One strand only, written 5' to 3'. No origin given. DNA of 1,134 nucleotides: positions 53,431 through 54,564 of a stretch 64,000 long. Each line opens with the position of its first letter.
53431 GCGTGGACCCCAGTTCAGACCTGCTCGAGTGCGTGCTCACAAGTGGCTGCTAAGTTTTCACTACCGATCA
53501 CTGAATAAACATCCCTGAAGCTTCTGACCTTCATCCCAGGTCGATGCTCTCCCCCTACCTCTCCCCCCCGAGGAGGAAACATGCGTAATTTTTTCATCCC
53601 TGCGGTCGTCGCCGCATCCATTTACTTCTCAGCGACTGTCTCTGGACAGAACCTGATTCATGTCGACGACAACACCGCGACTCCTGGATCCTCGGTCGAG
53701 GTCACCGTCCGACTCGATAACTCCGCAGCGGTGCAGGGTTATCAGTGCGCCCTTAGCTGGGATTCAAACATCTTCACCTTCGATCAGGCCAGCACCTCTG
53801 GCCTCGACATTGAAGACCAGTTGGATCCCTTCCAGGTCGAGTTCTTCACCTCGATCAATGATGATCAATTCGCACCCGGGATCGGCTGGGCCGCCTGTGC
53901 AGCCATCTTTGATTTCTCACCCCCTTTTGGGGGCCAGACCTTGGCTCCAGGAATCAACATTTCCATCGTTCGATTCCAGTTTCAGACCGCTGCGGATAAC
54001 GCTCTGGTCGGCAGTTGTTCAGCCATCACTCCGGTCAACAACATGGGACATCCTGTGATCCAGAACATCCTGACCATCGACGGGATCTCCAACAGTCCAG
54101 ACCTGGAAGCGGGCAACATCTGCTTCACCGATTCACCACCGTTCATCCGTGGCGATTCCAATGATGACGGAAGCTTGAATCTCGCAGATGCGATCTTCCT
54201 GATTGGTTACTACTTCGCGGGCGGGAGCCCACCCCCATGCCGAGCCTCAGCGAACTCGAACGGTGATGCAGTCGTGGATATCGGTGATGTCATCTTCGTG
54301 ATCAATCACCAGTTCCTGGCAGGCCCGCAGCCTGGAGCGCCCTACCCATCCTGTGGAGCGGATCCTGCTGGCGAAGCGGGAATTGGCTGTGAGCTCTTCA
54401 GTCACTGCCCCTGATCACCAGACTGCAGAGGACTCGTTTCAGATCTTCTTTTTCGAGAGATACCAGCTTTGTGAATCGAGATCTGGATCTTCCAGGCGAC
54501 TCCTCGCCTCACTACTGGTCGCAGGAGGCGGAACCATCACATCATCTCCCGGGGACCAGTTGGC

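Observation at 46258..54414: Tandem array of five secreted cohesin-like/dockerin-like proteins: candidate cellulosome-style self-assembling extracellular scaffold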

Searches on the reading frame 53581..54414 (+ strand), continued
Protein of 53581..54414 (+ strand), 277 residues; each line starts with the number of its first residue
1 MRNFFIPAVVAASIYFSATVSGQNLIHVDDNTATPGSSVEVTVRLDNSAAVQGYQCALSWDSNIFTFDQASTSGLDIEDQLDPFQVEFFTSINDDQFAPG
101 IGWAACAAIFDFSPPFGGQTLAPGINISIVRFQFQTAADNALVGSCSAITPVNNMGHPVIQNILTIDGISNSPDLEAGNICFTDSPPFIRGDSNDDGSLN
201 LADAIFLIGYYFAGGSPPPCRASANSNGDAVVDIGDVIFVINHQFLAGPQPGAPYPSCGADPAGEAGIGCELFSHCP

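Call 63: search_protein_families(library=pfam, alignment_id=A7, max_evalue=0.00001)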
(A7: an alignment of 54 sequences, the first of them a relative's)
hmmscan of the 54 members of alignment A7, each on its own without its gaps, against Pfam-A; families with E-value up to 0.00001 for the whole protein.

A. member 1, P0020 (874 aa): 4 families
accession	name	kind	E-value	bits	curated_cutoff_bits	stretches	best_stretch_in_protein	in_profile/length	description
PF00404.24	Dockerin_1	-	4.9e-44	148.8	22.9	4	7-59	2-55/57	Dockerin type I domain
PF13499.12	EF-hand_7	-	1.6e-19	70.5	30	0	516-566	7-63/67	EF-hand domain pair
PF13202.12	EF-hand_5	-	4.3e-12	45.3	25.9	0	516-536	3-24/25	EF hand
PF18884.5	TSP3_bac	-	4.9e-10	39.5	25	1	628-649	1-22/22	Bacterial TSP3 repeat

B. families by the number of members that match (of 54 scanned): 18 families
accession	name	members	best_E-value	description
PF00404.24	Dockerin_1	47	1e-104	Dockerin type I domain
PF13499.12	EF-hand_7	18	1.6e-19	EF-hand domain pair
PF00963.24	Cohesin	13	1.6e-15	Cohesin domain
PF00082.27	Peptidase_S8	6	3.9e-44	Subtilase family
PF00036.39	EF-hand_1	5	1e-14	EF hand domain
PF01833.30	TIG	4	2.1e-224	IPT/TIG domain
PF20144.5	TIG_SUH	4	4.8e-53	TIG domain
PF13517.12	FG-GAP_3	4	2.1e-28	FG-GAP-like repeat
PF13202.12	EF-hand_5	4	2.7e-19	EF hand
PF13205.12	Big_5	2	1.3e-22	Bacterial Ig-like domain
PF13405.12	EF-hand_6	2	4.9e-10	EF-hand domain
PF01839.29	FG-GAP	1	1.4e-15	FG-GAP repeat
PF16656.11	Pur_ac_phosph_N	1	3.7e-14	Purple acid Phosphatase, N-terminal domain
PF01471.23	PG_binding_1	1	3e-13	Putative peptidoglycan binding domain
PF18884.5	TSP3_bac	1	4.9e-10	Bacterial TSP3 repeat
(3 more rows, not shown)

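Call 66: find_encoding_contigs(protein=P0205, flank=10000, max_places=2)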
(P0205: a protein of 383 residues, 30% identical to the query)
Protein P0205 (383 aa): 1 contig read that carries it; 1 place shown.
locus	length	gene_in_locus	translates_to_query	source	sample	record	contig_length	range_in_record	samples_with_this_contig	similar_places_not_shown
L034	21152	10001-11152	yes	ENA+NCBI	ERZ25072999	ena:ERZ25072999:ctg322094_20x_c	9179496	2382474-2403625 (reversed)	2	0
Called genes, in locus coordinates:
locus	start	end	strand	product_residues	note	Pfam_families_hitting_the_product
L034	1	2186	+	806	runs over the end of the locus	-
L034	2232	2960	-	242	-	PF05175:MTS, PF13489:Methyltransf_23, PF02353:CMAS (weak), PF08003:Methyltransf_9, PF13649:Methyltransf_25, PF13847:Methyltransf_31, PF08241:Methyltransf_11, PF08242:Methyltransf_12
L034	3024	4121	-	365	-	-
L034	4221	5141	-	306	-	PF13489:Methyltransf_23, PF07021:MetW (weak), PF08241:Methyltransf_11 (weak), PF08242:Methyltransf_12 (weak)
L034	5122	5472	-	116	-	-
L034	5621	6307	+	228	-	PF08241:Methyltransf_11, PF13649:Methyltransf_25 (faint)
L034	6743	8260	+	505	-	-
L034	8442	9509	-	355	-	-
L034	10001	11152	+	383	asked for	PF00404:Dockerin_1 (faint), PF00963:Cohesin (weak)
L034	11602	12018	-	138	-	-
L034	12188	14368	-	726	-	PF02878:PGM_PMM_I, PF02879:PGM_PMM_II, PF02880:PGM_PMM_III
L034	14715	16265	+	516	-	-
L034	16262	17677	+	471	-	PF02195:ParB_N, PF13487:HD_5, PF01966:HD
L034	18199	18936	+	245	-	-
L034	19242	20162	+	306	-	-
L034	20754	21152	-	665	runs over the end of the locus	PF00149:Metallophos, PF16542:PNKP_ligase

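Call 71: search_protein_families(library=pfam, proteins=[L030:2-3601:+, L030:5684-11269:+, L031:8865-10181:+, L033:2158-3786:+, L032:9311-11284:+], max_evalue=0.0001)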
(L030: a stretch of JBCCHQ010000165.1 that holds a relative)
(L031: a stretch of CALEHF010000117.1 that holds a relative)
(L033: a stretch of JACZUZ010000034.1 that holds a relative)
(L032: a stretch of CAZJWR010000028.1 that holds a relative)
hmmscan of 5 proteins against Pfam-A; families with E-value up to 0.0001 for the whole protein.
L030:2-3601:+ (1200 aa): 2 families
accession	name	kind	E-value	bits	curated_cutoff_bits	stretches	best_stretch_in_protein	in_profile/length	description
PF01833.30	TIG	-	1.1e-143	468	20.9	11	861-935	1-78/84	IPT/TIG domain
PF20144.5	TIG_SUH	-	1.1e-25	90.1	24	0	708-759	15-65/94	TIG domain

L030:5684-11269:+ (1862 aa): 8 families
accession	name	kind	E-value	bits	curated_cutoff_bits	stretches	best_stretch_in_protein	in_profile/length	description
PF13517.12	FG-GAP_3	-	5.1e-44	149.2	26.9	2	125-191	1-60/61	FG-GAP-like repeat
PF13927.12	Ig_3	-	5e-35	120.3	30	3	1298-1365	2-78/78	Immunoglobulin domain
PF13385.13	Laminin_G_3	-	5.2e-28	98.5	27.6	1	1032-1192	1-151/151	Concanavalin A-like lectin/glucanases superfamily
PF13895.12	Ig_2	-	2e-25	89.2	27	1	1297-1379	1-79/79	Immunoglobulin domain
PF07679.22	I-set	-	2e-22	79.5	23.7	0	1383-1459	1-87/90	Immunoglobulin I-set domain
PF01839.29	FG-GAP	-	1.7e-13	50.5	22.1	0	325-346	3-24/37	FG-GAP repeat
PF19081.6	Ig_7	-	1.3e-09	38.6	27.3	0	1390-1451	8-70/84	Ig-like domain CHU_C associated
PF06832.18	BiPBP_C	-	8.3e-08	32.5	26.8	0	1398-1456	31-87/90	Penicillin-Binding Protein C-terminus Family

L031:8865-10181:+ (439 aa): 0 families

L033:2158-3786:+ (543 aa): 1 family
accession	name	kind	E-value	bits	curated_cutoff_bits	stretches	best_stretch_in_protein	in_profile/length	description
PF00404.24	Dockerin_1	-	1.6e-07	31.8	22.9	1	479-533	1-56/57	Dockerin type I domain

L032:9311-11284:+ (658 aa): 3 families
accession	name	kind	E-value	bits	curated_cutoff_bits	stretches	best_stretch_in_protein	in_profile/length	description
PF13517.12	FG-GAP_3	-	3.6e-45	152.8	26.9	7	372-433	1-60/61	FG-GAP-like repeat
PF01839.29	FG-GAP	-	2.8e-09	37.1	22.1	1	221-240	2-21/37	FG-GAP repeat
PF02412.23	TSP_3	-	5.5e-07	29.6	25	1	540-572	2-34/36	Thrombospondin type 3 repeat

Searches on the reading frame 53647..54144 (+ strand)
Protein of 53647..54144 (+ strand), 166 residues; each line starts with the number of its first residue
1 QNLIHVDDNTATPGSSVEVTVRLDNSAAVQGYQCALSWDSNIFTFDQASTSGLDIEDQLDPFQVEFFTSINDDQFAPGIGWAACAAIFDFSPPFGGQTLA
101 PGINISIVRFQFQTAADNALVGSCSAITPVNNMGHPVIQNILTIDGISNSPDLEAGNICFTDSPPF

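Call 10: search_solved_structures(query=A1, max_evalue=10, show_alignments=2)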
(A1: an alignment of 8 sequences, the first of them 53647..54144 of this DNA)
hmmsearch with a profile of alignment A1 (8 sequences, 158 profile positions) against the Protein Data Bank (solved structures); distinct sequences matched with E-value up to 10: 20.
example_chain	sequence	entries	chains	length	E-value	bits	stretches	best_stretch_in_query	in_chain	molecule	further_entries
3l8q_A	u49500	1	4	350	3.1e-05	27.1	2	7-56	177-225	Cellulosomal scaffoldin adaptor protein B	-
5lxv_A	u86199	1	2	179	0.00017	24.7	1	6-61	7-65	Scaffoldin C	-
4u3s_A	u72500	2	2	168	0.00065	22.8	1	6-72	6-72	Cellulosomal scaffoldin adaptor protein B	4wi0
1tyj_A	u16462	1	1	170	0.036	17.1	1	8-81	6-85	cellulosomal scaffoldin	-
2y3n_A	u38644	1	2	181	0.037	17.1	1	8-81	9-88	CELLULOSOMAL SCAFFOLDIN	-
1zv9_A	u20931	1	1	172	0.087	15.9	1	6-81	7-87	Cellulosomal scaffoldin adaptor protein B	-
1qzn_A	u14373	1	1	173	0.091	15.8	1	6-81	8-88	cellulosomal scaffoldin adaptor protein B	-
3f2l_A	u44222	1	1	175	0.095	15.8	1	6-81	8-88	Cellulosomal scaffoldin adaptor protein B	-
5m2o_A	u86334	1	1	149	0.099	15.7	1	2-68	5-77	Putative cellulosomal scaffoldin protein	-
3bwz_A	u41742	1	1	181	0.1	15.6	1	6-81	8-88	Cellulosomal scaffoldin adaptor protein B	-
3fnk_A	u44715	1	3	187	0.13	15.4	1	7-57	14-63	Cellulosomal scaffoldin adaptor protein B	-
7urp_A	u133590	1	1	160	0.16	15.1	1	10-56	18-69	Ribonucleases G and E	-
3ghp_A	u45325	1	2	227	0.17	15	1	7-57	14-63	Cellulosomal scaffoldin adaptor protein B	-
5aoz_A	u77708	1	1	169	0.17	14.9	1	2-67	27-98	PUTATIVE CELLULOSOMAL SCAFFOLDIN PROTEIN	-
4dh2_A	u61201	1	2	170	0.83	12.7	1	9-67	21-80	Cellulosome anchoring protein cohesin region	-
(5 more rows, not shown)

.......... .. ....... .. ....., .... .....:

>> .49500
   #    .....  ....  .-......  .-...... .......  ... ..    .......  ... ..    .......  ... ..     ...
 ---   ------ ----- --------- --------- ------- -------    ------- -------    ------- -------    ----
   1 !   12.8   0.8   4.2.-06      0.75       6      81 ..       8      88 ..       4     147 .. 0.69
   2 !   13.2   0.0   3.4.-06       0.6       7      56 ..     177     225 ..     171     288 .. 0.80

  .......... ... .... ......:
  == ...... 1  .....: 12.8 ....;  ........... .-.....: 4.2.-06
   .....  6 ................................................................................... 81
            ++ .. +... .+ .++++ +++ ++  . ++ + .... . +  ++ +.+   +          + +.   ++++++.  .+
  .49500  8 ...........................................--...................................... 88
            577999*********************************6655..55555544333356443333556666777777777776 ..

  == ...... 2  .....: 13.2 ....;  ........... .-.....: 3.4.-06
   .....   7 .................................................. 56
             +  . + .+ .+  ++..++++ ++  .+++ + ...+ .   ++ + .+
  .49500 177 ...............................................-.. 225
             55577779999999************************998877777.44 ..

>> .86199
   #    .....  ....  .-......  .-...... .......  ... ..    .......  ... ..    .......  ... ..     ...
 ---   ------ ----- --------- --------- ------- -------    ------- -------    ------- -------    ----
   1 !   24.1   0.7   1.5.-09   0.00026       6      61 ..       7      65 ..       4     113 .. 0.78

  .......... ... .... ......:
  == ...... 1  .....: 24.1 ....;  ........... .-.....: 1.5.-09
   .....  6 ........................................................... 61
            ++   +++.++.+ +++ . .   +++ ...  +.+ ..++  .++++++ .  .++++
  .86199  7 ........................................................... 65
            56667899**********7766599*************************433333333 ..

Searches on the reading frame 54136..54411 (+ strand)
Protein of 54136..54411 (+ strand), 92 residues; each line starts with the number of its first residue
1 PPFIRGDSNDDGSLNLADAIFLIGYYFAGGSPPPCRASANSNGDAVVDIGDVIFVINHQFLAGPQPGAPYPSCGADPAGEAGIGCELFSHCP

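Call 11: search_solved_structures(query=A2, max_evalue=10, show_alignments=2)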
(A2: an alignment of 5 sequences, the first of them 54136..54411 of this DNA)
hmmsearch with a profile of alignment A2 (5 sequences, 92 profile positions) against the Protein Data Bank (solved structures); distinct sequences matched with E-value up to 10: 31.
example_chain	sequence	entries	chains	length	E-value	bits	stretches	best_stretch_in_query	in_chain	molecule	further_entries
2mte_A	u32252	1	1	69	1.2e-05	28.7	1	7-53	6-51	Cellulose 1,4-beta-cellobiosidase (reducing end) CelS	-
1daq_A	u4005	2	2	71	1.2e-05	28.7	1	7-53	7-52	ENDOGLUCANASE SS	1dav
2y3n_B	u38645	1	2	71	1.5e-05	28.4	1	6-60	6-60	CELLULOSOMAL FAMILY-48 PROCESSIVE GLYCOSIDE HYDROLASE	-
4fl4_A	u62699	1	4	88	0.0075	19.8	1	6-60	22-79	Glycoside hydrolase family 9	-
3ul4_B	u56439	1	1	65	0.011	19.3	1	6-60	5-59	Cellulosome enzyme, dockerin type I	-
8x39_A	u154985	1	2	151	0.012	19.1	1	4-59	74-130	Serine protease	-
8x3a_A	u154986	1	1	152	0.012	19.1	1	4-59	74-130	Serine protease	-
4uyp_B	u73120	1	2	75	0.018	18.5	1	3-60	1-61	Cellulosomal scaffoldin adaptor protein B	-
2lvi_A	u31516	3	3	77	0.022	18.3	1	3-56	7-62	Polcalcin Phl p 7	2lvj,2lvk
1k9u_A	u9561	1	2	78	0.024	18.1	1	3-56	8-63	Polcalcin Phl p 7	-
5m2s_B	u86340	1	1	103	0.03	17.8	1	7-58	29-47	Doc8: Type I dockerin repeat domain from family 9 glycoside hydrolase WP_009982745[Ruminoc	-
5otj_D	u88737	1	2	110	0.044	17.3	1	3-56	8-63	Polcalcin Phl p 7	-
4uyq_B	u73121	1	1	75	0.059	16.9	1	3-60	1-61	Cellulosomal scaffoldin adaptor protein B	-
4zcu_A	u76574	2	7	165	0.078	16.5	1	2-60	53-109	Calcium-binding mitochondrial carrier protein SCaMC-1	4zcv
1clc_A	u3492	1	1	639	0.099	16.2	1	3-60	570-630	ENDOGLUCANASE CELD; EC: 3.2.1.4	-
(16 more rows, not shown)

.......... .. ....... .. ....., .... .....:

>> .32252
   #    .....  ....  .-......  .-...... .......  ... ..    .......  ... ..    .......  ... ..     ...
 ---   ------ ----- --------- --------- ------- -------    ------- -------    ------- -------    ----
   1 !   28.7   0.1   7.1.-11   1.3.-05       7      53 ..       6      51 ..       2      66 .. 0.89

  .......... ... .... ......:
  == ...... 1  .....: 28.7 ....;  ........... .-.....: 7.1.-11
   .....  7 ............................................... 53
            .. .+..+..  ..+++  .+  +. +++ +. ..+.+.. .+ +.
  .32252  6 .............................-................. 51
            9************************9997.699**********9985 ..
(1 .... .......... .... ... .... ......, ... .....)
